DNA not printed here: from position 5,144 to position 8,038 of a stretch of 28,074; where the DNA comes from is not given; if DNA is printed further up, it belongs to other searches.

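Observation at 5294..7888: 864-aa protein fusing an apparently active small-molecule kinase fold to a Nudix-box-less NUDT9-homology domain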

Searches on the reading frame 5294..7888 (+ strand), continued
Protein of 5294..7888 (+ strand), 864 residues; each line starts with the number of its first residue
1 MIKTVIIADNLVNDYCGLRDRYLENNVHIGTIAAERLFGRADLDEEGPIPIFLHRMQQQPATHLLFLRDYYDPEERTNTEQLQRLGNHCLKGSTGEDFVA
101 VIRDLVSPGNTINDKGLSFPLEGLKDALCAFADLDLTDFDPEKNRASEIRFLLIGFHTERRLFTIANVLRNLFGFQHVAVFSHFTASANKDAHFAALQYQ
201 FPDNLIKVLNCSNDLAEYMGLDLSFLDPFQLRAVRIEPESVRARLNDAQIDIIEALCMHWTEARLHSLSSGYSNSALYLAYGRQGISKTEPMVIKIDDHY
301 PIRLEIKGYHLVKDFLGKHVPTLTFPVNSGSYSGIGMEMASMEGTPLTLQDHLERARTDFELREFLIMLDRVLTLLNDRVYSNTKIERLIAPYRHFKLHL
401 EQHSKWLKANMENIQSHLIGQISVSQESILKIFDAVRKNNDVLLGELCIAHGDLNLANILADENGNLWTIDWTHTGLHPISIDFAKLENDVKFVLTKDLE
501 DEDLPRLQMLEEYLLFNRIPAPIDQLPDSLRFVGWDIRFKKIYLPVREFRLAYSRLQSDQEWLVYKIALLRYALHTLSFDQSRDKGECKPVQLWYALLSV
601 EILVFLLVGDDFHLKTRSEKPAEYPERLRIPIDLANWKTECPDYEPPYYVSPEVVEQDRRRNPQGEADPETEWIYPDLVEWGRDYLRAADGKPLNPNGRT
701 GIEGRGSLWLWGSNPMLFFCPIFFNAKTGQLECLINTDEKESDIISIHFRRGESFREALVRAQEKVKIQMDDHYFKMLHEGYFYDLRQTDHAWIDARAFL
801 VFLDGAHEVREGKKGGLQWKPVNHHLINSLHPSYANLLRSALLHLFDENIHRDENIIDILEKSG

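Call 55: search_protein_families(library=pfam, proteins=[L034:2122-3993:+, L034:4003-4962:+, L034:4959-5405:+, L034:5402-6541:+, L034:6538-8247:+, L034:8474-9985:+, L034:12424-13500:+, L034:13217-18142:+], max_evalue=0.001)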
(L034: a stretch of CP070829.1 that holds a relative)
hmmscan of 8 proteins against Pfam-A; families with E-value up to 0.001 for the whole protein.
L034:2122-3993:+ (623 aa): 4 families
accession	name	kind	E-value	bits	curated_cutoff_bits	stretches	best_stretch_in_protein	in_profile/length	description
PF00672.30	HAMP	-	1.8e-15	57.4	25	1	442-494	1-53/53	HAMP domain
PF02743.24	dCache_1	-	8e-11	42.4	45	1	260-404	124-236/240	Cache domain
PF01740.26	STAS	-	1.9e-10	40.9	22.6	1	510-595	3-88/106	STAS domain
PF13466.11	STAS_2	-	4.8e-06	27.1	29.2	1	522-595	3-74/80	STAS domain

L034:4003-4962:+ (319 aa): 3 families
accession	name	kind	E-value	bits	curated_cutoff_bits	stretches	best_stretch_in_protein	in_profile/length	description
PF11563.14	Protoglobin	-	7e-30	104.5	25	1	30-178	4-153/158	Protoglobin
PF01740.26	STAS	-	4.7e-13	49.3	22.6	1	198-299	2-102/106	STAS domain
PF13466.11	STAS_2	-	0.00034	21.2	29.2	0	211-289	3-79/80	STAS domain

L034:4959-5405:+ (148 aa): 1 family
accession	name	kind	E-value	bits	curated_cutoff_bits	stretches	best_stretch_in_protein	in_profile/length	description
PF01740.26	STAS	-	5.3e-10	39.5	22.6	1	11-103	2-94/106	STAS domain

L034:5402-6541:+ (379 aa): 3 families
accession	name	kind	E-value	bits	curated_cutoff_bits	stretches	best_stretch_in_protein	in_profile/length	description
PF02518.31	HATPase_c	-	2.3e-13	51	26.4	1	49-143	3-107/111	Histidine kinase-, DNA gyrase B-, and HSP90-like ATPase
PF07228.17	SpoIIE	-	8e-13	49.2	25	1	214-376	2-190/192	Stage II sporulation protein E (SpoIIE)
PF13581.12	HATPase_c_2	-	2.5e-12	47.3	27.4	1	27-143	7-127/127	Histidine kinase-like ATPase domain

L034:6538-8247:+ (569 aa): 3 families
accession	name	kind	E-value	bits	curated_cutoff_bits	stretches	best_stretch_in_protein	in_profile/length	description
PF07228.17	SpoIIE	-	1.6e-52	178.7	25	1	219-410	1-191/192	Stage II sporulation protein E (SpoIIE)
PF13581.12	HATPase_c_2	-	2.8e-24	86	27.4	1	430-553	4-127/127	Histidine kinase-like ATPase domain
PF02518.31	HATPase_c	-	0.00019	22.3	26.4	0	456-536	4-85/111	Histidine kinase-, DNA gyrase B-, and HSP90-like ATPase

L034:8474-9985:+ (503 aa): 3 families
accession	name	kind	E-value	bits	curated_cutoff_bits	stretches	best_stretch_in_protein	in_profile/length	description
PF00520.37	Ion_trans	-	8.8e-27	94.3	25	1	57-298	2-238/241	Ion transport protein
PF00027.35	cNMP_binding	-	1.1e-16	61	27.5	1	392-472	3-86/89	Cyclic nucleotide-binding domain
PF07885.22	Ion_trans_2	-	2.3e-10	40.6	22.5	1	237-293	21-77/79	Ion channel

L034:12424-13500:+ (358 aa): 1 family
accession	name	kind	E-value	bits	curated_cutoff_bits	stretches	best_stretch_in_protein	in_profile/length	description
PF00459.30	Inositol_P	-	1.5e-29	103.7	27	1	90-330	15-254/271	Inositol monophosphatase family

L034:13217-18142:+ (1641 aa): 0 families

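Call 60: search_protein_families(library=padloc, proteins=[window:5294-7885:+], max_evalue=0.001)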
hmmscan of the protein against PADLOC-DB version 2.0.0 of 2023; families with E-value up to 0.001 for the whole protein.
window:5294-7885:+ (864 aa): 0 families
